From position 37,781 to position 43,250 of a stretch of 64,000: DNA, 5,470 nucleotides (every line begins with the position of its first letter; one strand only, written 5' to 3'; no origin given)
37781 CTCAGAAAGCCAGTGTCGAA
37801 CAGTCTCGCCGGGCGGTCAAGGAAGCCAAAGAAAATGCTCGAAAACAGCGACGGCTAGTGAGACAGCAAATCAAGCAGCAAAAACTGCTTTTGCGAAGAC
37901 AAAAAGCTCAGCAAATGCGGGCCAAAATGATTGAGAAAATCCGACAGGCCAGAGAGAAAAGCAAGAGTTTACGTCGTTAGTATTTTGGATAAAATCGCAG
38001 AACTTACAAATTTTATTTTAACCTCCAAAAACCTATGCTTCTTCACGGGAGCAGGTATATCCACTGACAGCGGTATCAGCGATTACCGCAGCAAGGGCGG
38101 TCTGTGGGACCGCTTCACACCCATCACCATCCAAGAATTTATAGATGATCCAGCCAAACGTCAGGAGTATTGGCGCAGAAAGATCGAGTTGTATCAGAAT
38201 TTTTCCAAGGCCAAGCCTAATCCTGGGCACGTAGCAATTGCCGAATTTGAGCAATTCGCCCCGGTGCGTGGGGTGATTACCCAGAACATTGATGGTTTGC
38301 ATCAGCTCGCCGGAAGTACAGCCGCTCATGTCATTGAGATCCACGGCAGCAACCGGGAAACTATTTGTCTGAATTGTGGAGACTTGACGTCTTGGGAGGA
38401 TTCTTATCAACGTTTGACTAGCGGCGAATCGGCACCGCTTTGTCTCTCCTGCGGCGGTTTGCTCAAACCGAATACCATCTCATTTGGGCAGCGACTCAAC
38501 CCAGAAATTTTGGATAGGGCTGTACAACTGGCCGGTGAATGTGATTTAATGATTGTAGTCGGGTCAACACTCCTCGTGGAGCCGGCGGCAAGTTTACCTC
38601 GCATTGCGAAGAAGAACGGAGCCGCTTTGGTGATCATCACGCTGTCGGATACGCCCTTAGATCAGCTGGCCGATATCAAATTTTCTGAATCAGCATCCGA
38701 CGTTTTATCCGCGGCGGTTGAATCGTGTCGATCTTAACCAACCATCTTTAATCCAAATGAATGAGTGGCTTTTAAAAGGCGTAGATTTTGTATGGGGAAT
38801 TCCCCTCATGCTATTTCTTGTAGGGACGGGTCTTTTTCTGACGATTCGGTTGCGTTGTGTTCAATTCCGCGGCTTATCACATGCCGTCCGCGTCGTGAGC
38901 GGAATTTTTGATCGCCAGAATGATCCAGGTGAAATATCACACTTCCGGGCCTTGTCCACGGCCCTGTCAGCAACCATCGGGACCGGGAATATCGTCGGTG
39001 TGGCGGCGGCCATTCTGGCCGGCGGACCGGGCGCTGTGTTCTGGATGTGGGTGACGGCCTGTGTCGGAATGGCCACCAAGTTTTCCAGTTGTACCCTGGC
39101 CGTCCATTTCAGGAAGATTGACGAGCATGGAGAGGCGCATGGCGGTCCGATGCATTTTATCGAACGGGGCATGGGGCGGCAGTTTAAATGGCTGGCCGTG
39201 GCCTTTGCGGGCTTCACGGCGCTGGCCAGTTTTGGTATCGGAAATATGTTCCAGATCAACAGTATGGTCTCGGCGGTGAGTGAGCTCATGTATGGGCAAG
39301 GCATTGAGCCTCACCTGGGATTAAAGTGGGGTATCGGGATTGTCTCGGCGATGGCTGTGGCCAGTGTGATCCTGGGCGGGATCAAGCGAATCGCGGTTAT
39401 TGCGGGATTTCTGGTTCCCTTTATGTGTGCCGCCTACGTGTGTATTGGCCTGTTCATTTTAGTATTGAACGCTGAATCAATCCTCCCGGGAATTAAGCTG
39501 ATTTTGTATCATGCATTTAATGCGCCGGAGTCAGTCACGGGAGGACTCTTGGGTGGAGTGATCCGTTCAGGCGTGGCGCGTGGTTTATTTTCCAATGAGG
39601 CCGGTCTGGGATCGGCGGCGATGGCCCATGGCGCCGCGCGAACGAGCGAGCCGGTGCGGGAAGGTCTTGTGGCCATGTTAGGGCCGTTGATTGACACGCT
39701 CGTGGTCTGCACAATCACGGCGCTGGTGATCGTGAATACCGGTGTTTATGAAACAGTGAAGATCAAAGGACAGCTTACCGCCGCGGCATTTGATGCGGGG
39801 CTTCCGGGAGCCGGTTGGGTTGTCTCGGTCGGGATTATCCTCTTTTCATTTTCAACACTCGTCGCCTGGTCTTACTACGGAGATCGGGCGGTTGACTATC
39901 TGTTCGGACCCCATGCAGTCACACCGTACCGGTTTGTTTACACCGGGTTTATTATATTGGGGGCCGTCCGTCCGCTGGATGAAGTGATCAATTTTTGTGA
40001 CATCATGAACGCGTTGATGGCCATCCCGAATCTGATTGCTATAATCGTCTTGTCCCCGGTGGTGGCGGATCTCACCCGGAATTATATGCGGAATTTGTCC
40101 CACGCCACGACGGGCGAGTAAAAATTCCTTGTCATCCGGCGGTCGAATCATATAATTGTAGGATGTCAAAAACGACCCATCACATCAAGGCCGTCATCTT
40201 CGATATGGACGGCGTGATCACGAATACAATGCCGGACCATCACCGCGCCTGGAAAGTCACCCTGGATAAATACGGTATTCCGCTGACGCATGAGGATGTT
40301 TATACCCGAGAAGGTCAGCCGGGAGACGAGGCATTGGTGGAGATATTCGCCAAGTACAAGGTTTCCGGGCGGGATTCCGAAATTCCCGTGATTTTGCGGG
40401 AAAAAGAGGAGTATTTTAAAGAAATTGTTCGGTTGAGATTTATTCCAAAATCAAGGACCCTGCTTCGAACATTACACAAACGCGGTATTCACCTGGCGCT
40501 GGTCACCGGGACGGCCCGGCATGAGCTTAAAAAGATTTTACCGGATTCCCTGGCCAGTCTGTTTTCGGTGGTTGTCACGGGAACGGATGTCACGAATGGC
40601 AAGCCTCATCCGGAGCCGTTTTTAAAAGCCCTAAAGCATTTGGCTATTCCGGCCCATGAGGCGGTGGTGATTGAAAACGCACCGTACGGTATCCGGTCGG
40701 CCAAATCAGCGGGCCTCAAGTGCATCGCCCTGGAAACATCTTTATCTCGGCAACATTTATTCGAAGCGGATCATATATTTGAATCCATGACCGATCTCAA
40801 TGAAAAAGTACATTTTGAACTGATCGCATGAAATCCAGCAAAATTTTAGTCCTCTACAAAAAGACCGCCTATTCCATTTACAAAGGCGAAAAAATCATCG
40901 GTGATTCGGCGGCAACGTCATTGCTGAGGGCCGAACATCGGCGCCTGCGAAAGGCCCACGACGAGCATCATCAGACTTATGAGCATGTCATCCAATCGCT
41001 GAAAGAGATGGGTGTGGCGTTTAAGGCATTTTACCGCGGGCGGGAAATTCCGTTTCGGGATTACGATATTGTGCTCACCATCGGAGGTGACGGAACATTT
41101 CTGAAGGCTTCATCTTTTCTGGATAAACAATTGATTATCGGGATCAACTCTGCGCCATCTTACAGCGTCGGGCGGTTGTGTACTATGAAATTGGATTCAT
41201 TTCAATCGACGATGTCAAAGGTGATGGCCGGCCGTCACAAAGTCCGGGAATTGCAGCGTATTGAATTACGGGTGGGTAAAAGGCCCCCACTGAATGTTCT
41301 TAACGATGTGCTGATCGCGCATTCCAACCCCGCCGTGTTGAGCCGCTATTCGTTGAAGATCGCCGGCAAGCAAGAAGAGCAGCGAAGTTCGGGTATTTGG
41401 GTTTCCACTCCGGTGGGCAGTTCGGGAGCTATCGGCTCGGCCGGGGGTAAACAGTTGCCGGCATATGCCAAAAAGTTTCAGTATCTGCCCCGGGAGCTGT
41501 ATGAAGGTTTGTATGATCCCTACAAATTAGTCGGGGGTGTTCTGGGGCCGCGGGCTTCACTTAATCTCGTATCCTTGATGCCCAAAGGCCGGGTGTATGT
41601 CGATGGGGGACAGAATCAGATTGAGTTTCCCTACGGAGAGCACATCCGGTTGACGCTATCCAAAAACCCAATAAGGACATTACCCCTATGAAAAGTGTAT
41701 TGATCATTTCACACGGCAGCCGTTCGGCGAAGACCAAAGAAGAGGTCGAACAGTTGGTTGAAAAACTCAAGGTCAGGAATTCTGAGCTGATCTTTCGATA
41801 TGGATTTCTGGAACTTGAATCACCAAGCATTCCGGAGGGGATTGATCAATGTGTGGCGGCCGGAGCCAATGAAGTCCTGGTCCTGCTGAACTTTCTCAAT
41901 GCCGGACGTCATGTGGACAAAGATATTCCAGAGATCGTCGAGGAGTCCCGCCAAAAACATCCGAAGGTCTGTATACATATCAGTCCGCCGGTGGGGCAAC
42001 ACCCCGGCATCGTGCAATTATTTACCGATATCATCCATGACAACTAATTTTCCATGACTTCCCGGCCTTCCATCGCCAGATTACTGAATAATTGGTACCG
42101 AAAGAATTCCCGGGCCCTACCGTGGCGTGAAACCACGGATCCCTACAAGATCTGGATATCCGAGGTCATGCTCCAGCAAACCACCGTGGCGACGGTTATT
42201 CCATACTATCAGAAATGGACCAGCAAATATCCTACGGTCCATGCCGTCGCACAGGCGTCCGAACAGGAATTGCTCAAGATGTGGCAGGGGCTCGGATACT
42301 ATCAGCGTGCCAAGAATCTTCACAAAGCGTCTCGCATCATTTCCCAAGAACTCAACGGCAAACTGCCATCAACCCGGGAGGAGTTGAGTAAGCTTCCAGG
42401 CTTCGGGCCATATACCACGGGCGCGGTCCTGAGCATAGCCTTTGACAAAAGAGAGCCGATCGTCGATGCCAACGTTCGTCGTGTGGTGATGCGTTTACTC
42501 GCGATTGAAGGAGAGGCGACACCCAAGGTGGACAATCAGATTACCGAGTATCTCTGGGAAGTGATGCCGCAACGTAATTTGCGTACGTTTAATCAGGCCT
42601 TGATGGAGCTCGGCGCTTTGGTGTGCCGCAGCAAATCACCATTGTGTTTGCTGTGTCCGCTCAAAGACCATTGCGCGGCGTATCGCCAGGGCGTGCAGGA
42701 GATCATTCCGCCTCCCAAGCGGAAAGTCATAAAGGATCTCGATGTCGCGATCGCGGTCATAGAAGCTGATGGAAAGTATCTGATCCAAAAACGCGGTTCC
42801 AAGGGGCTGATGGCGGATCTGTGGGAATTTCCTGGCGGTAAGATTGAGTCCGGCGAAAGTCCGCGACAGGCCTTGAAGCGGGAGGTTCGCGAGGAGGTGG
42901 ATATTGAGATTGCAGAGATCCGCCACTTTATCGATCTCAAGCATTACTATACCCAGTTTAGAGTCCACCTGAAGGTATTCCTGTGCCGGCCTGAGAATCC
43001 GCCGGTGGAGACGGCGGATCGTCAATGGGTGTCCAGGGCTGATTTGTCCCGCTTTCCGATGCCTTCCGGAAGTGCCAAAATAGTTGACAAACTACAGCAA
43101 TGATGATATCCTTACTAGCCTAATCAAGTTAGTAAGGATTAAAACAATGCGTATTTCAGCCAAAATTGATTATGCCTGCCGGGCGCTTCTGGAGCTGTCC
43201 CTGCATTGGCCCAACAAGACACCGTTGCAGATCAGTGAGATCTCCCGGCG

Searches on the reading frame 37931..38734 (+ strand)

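Call 97: search_protein_families(library=pfam, proteins=[window:37931-38734:+], max_evalue=0.00001)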
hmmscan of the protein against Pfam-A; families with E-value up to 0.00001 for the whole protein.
window:37931-38734:+ (268 aa): 1 family
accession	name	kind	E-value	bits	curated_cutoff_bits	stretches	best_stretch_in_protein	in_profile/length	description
PF02146.23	SIR2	-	2.4e-42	145.4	24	1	40-218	1-180/180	Sir2 family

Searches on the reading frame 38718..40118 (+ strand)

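Call 54: search_protein_families(library=pfam, proteins=[window:38718-40118:+], max_evalue=0.00001)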
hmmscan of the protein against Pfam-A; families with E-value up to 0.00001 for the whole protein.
window:38718-40118:+ (467 aa): 1 family
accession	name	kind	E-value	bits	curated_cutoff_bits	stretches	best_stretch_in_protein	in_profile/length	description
PF01235.23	Na_Ala_symp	-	6.1e-127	424.6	24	1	66-462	6-385/392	Sodium:alanine symporter family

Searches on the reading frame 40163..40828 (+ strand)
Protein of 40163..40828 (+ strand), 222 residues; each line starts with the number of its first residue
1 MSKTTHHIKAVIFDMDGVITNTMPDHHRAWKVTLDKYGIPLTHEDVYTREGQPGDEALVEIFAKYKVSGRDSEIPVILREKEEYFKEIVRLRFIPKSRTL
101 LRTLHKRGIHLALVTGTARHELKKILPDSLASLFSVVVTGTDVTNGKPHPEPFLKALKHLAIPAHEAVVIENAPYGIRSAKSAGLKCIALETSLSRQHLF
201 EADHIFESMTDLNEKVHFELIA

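Call 97: search_protein_families(library=pfam, proteins=[window:40163-40828:+], max_evalue=0.00001)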
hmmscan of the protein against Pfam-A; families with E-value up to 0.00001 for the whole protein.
window:40163-40828:+ (222 aa): 3 families
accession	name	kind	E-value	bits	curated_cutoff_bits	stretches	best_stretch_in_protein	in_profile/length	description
PF13419.12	HAD_2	-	7.1e-33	114.6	23.8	1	11-189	1-177/178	Haloacid dehalogenase-like hydrolase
PF00702.32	Hydrolase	-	4.2e-28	99.5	26.4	1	8-184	1-191/191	haloacid dehalogenase-like hydrolase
PF12710.13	HAD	-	7.6e-06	26.9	27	1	11-158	1-155/189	haloacid dehalogenase-like hydrolase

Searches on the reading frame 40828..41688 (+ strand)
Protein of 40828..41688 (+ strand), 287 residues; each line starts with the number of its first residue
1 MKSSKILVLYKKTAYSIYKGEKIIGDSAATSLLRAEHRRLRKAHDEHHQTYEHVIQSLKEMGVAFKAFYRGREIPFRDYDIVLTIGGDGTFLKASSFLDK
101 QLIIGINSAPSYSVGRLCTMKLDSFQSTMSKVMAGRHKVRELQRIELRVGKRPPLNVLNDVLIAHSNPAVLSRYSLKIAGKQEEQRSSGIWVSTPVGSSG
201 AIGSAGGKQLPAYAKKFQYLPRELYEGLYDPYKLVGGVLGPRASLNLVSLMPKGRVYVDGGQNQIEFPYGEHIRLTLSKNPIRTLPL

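Call 97: search_protein_families(library=pfam, proteins=[window:40828-41688:+], max_evalue=0.00001)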
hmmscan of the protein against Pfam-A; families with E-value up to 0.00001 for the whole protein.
window:40828-41688:+ (287 aa): 1 family
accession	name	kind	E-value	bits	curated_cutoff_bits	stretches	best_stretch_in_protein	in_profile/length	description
PF01513.26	NAD_kinase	-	8.9e-07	29.7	25.5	1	72-136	66-129/130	ATP-NAD kinase N-terminal domain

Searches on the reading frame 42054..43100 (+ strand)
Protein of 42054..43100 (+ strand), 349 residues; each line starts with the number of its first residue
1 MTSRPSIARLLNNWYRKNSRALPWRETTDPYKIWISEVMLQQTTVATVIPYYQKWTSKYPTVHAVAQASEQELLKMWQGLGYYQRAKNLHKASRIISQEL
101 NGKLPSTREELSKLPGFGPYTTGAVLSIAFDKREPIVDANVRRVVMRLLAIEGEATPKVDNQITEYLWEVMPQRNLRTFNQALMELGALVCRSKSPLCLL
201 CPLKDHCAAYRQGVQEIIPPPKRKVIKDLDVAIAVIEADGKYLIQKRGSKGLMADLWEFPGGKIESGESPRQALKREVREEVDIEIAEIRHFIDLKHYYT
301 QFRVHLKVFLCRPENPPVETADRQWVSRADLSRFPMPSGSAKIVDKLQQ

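Call 54: search_protein_families(library=pfam, proteins=[window:42054-43100:+], max_evalue=0.00001)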
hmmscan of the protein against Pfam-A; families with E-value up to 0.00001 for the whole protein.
window:42054-43100:+ (349 aa): 3 families
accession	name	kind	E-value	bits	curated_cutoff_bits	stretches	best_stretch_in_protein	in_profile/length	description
PF14815.12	NUDIX_4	-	3.5e-27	94.9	35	1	233-345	3-112/113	NUDIX domain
PF00730.31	HhH-GPD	-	7.3e-24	84.6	26.2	1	35-164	1-102/108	HhH-GPD superfamily base excision DNA repair protein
PF00293.34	NUDIX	-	2.3e-18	66.9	21.1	1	230-346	5-133/134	NUDIX domain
